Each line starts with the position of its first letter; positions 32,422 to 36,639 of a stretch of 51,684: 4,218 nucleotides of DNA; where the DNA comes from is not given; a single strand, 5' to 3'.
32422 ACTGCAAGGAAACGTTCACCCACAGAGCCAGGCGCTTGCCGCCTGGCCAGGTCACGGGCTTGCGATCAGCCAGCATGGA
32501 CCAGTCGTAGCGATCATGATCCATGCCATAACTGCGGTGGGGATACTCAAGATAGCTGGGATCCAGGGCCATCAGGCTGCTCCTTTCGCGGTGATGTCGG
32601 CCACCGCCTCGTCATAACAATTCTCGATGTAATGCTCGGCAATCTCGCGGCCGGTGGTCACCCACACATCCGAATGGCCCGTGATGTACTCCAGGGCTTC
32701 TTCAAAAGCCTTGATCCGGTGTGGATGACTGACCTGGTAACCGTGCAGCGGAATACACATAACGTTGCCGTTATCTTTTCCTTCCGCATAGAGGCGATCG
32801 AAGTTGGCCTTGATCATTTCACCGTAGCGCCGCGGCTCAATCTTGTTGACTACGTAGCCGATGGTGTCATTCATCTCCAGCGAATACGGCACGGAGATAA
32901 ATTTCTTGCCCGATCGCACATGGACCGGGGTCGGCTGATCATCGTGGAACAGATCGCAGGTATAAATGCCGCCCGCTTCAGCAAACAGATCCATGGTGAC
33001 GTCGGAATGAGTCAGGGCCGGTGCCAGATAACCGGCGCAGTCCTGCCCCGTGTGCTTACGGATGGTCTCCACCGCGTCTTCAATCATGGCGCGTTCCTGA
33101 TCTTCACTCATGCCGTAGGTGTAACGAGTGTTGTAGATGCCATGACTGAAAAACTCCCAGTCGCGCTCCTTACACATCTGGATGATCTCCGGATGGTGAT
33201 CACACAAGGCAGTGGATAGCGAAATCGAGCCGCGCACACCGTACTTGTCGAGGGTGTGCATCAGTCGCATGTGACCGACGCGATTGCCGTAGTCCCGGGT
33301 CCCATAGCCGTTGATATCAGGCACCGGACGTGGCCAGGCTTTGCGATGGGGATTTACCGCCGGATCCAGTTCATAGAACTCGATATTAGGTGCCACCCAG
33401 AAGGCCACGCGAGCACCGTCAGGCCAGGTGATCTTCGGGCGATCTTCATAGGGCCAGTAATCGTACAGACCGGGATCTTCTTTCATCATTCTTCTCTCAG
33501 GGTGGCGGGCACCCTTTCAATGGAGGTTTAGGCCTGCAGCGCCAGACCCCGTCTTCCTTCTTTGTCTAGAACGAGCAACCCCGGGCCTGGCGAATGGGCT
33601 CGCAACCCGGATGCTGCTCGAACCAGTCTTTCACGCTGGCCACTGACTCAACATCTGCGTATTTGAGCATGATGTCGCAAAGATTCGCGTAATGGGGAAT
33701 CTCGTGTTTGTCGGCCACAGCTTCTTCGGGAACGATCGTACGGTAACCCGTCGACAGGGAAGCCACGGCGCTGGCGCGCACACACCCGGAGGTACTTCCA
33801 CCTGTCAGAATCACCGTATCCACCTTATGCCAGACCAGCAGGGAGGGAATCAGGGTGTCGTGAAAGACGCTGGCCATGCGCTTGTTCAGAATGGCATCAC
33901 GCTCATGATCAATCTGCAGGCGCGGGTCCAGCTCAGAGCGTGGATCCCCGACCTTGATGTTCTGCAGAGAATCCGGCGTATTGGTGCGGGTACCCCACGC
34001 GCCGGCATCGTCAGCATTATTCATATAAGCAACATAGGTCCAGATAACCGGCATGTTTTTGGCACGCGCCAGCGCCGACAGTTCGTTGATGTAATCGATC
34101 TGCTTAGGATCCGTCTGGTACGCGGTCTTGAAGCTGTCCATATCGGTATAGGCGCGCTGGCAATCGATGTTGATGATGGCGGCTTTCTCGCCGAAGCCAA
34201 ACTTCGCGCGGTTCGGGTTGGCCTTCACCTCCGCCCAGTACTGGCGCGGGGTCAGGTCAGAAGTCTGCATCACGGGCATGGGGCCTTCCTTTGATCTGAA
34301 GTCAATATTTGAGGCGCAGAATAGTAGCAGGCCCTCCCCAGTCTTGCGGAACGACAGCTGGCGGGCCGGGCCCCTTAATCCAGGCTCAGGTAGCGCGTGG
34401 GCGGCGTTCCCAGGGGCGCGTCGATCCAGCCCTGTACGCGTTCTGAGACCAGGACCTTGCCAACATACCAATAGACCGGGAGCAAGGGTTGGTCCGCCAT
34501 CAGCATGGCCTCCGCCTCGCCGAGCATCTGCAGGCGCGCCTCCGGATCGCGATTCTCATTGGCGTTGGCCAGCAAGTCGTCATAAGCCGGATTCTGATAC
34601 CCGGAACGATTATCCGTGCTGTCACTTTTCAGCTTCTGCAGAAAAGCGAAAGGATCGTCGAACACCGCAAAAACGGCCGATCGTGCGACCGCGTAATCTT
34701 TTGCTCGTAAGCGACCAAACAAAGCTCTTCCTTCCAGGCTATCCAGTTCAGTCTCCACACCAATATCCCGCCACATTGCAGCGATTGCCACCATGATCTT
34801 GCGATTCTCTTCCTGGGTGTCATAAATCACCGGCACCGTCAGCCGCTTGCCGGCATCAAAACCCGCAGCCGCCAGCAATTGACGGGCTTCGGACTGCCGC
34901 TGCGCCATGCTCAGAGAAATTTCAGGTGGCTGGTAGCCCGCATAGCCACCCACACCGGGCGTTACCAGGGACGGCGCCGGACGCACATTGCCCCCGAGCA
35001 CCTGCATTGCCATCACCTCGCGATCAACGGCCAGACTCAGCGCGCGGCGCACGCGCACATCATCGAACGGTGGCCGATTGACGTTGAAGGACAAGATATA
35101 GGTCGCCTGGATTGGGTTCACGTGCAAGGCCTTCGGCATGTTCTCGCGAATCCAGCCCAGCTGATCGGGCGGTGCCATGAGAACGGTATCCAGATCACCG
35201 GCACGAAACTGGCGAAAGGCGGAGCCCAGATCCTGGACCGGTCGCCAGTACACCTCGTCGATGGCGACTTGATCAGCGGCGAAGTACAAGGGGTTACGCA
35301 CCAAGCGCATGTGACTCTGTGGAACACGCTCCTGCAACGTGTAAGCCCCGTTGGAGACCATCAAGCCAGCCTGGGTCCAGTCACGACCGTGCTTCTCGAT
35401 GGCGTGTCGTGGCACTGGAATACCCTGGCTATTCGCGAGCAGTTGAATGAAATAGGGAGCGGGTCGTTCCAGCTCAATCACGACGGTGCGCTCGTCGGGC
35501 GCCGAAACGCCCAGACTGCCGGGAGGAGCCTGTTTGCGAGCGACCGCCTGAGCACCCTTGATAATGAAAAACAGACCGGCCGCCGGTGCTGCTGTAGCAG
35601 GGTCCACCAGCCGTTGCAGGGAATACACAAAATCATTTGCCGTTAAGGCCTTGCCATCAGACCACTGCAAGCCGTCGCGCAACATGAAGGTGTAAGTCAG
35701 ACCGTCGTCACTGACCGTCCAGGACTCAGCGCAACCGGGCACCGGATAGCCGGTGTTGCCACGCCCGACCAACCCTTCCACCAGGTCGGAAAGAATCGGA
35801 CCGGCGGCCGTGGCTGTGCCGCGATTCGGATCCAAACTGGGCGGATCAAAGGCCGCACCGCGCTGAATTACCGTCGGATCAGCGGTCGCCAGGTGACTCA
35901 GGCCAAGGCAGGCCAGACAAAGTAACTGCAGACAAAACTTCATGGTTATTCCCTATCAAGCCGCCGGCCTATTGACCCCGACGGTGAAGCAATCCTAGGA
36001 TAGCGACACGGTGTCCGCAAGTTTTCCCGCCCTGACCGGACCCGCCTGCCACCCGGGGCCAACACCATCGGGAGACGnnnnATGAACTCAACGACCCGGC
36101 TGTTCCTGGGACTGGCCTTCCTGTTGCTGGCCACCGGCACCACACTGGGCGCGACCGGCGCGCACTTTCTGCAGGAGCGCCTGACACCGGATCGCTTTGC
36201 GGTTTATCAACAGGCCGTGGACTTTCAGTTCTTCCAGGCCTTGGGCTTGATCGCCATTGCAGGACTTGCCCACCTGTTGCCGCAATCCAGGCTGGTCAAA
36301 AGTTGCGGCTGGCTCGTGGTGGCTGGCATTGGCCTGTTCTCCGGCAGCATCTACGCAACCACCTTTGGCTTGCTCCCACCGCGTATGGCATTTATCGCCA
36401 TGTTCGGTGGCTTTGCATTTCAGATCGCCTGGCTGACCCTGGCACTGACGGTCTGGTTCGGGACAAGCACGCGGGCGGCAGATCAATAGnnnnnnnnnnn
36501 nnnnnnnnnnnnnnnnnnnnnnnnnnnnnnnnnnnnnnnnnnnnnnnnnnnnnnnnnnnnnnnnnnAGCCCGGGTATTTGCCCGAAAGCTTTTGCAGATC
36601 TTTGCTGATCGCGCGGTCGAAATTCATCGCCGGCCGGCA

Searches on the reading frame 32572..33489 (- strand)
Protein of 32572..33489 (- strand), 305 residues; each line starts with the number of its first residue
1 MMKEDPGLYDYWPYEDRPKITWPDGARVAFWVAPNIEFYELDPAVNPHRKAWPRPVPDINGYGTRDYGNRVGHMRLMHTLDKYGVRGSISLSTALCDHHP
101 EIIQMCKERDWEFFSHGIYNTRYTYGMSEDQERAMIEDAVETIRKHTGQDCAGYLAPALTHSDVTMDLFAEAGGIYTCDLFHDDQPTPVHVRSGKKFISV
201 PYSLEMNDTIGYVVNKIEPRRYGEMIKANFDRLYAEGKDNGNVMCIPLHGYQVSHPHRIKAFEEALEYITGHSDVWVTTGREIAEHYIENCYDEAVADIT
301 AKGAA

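Call 34: search_protein_families(library=pfam, proteins=[window:32572-33489:-], max_evalue=0.00001)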
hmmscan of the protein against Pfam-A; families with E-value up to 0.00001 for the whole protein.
window:32572-33489:- (305 aa): 1 family
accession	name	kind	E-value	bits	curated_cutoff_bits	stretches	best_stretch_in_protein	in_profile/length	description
PF01522.26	Polysacc_deac_1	-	1.8e-09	38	23.1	1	64-173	12-120/124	Polysaccharide deacetylase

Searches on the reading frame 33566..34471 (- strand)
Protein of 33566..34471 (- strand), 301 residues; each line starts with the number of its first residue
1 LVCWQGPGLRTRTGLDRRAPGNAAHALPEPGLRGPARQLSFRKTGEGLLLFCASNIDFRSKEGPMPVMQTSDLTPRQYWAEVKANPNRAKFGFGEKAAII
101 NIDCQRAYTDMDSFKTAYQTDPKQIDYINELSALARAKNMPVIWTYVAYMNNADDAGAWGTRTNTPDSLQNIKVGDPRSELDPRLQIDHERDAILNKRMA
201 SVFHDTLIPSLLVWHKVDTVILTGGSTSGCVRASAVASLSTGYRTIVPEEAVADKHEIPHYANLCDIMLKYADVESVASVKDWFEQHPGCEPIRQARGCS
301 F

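Call 34: search_protein_families(library=pfam, proteins=[window:33566-34471:-], max_evalue=0.00001)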
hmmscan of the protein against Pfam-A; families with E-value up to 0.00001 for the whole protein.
window:33566-34471:- (301 aa): 1 family
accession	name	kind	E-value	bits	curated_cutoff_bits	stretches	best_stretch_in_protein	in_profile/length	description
PF00857.26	Isochorismatase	-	1.4e-22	81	27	1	98-278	2-174/175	Isochorismatase domain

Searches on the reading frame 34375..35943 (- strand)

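Call 34: search_protein_families(library=pfam, proteins=[window:34375-35943:-], max_evalue=0.00001)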
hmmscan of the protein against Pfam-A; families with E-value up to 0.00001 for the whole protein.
window:34375-35943:- (522 aa): 1 family
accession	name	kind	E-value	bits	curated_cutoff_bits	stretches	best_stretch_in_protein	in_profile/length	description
PF00496.27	SBP_bac_5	-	3.3e-88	296.7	32.4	1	67-443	2-365/368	Bacterial extracellular solute-binding proteins, family 5 Middle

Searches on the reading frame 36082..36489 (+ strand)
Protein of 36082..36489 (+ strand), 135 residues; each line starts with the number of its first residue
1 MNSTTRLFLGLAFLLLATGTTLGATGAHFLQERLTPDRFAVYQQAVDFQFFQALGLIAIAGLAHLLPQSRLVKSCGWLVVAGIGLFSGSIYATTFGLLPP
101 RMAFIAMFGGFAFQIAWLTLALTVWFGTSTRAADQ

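Call 3: search_protein_families(library=pfam, proteins=[window:36082-36489:+], max_evalue=0.01)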
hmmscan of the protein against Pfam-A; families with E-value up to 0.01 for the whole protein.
window:36082-36489:+ (135 aa): 1 family
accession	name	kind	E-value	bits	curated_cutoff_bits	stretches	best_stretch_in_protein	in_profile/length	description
PF04241.20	DUF423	-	3.4e-17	62.9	25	1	22-110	1-86/86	Protein of unknown function (DUF423)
